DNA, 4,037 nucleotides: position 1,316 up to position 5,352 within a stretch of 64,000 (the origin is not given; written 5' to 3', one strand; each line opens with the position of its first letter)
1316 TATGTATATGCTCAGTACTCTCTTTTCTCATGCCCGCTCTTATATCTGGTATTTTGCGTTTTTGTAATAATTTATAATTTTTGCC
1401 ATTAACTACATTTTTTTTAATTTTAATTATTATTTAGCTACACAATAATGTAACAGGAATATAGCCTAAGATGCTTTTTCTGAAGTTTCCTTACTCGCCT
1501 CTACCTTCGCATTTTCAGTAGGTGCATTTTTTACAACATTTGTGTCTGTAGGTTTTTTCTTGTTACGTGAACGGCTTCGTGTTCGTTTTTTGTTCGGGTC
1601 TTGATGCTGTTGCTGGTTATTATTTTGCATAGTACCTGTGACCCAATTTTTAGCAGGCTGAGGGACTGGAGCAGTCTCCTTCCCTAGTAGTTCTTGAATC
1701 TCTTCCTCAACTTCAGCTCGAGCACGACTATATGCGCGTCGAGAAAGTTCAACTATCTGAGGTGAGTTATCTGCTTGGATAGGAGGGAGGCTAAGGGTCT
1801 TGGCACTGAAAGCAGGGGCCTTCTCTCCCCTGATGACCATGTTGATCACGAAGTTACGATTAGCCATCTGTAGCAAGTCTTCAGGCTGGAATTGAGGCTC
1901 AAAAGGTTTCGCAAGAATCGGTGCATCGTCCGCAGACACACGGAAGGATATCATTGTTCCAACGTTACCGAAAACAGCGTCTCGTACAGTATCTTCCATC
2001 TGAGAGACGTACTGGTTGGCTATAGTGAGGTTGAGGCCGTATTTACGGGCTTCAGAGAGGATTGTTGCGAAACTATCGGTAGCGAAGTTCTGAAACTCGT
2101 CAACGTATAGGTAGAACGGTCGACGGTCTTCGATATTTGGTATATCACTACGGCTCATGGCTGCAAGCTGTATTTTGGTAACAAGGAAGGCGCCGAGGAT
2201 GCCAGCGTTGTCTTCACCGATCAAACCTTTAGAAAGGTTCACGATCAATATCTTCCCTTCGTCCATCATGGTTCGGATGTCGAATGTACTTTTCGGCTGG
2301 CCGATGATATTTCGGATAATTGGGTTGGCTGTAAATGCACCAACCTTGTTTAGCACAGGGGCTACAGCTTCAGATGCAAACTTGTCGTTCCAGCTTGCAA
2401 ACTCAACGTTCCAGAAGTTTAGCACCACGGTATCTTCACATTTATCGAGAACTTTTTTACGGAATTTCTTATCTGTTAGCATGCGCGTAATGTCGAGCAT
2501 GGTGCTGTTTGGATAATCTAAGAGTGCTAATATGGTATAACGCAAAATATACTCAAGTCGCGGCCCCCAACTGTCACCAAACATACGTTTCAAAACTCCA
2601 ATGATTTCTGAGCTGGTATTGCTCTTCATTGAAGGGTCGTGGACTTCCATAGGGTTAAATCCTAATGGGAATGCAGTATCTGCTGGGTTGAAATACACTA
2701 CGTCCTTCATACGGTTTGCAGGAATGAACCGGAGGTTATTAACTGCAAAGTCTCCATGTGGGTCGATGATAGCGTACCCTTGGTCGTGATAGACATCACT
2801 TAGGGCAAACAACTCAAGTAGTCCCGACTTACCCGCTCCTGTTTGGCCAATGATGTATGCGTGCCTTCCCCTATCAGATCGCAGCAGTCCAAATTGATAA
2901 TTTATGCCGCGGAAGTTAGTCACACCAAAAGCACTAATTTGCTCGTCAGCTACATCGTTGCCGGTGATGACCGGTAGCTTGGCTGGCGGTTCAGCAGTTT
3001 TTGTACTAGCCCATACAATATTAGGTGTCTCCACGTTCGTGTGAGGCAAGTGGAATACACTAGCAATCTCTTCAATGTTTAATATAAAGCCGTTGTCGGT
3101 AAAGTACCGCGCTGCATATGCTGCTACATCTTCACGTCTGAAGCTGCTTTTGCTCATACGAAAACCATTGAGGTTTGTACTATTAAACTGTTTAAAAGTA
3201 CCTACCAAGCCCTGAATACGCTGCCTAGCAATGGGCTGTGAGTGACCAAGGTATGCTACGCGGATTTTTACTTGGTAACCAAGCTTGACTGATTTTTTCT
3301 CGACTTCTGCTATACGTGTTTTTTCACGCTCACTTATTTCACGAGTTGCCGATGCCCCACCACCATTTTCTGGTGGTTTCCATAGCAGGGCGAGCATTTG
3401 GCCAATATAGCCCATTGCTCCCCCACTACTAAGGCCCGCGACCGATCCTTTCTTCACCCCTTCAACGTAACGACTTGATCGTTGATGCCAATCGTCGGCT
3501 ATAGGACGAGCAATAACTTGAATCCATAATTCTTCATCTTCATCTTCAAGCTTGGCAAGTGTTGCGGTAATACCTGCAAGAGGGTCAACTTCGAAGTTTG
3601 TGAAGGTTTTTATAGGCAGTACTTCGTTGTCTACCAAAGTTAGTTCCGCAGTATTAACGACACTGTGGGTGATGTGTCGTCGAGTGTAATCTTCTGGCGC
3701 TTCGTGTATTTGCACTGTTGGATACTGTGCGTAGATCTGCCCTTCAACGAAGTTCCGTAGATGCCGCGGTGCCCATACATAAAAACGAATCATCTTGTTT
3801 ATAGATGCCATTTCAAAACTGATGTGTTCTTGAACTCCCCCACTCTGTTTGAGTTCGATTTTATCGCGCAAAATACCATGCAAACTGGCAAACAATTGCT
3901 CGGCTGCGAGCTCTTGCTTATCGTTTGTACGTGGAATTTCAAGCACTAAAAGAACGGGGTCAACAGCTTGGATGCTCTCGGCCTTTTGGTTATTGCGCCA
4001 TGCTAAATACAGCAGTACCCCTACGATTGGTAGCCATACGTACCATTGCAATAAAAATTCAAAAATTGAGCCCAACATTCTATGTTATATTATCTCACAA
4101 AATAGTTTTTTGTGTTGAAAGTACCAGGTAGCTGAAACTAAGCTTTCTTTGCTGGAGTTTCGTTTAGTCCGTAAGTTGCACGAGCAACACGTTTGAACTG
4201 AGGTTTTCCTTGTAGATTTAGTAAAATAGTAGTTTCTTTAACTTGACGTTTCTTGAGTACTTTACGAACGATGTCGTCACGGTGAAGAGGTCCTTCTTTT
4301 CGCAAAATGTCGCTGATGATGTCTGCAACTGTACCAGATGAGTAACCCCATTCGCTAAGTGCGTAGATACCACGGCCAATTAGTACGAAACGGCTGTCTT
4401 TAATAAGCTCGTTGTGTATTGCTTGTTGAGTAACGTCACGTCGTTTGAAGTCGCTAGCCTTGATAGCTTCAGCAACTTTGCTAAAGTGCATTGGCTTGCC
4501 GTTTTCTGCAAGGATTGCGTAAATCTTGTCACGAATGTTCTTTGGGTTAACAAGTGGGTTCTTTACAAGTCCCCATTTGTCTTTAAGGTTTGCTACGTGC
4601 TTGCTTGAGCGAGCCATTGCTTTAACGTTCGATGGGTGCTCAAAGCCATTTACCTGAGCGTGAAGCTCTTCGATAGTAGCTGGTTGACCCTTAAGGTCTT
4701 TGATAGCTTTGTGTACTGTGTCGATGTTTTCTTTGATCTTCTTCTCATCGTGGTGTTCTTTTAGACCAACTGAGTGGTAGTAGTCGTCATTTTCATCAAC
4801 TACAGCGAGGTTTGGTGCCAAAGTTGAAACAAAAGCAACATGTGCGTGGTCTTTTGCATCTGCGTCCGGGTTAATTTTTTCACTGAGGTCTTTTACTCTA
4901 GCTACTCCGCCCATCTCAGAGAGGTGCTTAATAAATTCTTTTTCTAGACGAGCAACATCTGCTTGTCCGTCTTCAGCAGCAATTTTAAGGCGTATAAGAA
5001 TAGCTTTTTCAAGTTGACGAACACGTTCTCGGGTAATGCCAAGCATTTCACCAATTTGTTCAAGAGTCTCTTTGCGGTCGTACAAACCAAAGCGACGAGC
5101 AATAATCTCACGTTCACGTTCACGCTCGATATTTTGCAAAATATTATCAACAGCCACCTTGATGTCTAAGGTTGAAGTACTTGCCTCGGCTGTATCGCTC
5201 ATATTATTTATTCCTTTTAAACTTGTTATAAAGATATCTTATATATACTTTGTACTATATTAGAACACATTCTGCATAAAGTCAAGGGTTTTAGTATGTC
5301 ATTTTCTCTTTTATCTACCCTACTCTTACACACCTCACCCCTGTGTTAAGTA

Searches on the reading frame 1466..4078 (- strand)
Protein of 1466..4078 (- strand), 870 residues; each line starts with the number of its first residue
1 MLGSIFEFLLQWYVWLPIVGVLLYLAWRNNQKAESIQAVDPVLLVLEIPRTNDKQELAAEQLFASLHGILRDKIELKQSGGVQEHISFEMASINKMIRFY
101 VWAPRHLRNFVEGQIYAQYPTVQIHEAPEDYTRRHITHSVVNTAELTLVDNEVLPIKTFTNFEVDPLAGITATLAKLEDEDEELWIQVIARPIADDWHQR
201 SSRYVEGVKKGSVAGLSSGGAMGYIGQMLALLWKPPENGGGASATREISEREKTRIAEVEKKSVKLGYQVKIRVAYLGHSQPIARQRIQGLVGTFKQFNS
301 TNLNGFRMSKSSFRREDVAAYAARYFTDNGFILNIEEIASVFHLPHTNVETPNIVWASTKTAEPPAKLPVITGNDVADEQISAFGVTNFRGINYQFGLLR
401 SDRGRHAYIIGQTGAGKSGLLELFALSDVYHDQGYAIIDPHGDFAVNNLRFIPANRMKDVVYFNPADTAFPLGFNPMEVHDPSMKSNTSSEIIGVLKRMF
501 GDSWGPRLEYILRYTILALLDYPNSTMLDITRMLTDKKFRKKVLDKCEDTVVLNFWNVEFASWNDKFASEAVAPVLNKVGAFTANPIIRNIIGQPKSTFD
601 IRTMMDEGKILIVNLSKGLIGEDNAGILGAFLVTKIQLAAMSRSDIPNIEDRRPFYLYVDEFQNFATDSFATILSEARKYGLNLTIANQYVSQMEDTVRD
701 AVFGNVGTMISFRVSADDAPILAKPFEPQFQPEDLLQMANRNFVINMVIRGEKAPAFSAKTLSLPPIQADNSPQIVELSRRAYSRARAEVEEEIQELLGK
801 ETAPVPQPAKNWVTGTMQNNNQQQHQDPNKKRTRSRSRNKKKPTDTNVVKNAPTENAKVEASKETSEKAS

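Call 91: search_protein_families(library=pfam, proteins=[window:1466-4078:-], max_evalue=0.01)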
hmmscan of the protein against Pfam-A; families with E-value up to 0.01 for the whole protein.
window:1466-4078:- (870 aa): 4 families
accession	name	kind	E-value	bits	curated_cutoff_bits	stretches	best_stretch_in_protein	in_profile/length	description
PF10412.15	TrwB_AAD_bind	-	2.3e-07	30.5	20.5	1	404-715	15-311/387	Type IV secretion-system coupling protein DNA-binding domain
PF12696.13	TraG-D_C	-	2.3e-06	28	22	1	654-715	1-67/126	TraM recognition site of TraD and TraG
PF01935.23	DUF87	-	3.1e-05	24.6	23.2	1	405-617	24-203/220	Helicase HerA, central domain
PF02534.20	T4SS-DNA_transf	-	0.00085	18.7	20.1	0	584-698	238-348/468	Type IV secretory system Conjugative DNA transfer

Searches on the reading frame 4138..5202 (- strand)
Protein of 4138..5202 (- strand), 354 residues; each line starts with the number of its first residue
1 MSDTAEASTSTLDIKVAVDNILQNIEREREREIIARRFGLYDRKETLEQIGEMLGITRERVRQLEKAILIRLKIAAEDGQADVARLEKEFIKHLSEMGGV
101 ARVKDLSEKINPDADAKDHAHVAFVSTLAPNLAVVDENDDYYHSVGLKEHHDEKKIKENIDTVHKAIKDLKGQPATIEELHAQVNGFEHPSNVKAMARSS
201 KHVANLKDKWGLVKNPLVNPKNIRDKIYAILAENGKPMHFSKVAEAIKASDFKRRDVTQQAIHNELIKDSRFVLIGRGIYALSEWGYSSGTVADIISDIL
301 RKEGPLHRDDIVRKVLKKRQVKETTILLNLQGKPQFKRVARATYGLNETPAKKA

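Call 91: search_protein_families(library=pfam, proteins=[window:4138-5202:-], max_evalue=0.01)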
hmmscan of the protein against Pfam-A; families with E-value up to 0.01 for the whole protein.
window:4138-5202:- (354 aa): 3 families
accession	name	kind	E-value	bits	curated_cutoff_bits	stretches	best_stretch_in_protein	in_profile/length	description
PF04545.22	Sigma70_r4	-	3.2e-13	49.4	24.1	1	28-73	7-49/50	Sigma-70, region 4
PF05066.19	HARE-HTH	-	9.2e-10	39.2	25.9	1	227-285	7-71/71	HB1, ASXL, restriction endonuclease HTH domain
PF11784.13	DUF3320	-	6.1e-05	23.3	25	1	290-317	10-37/50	Protein of unknown function (DUF3320)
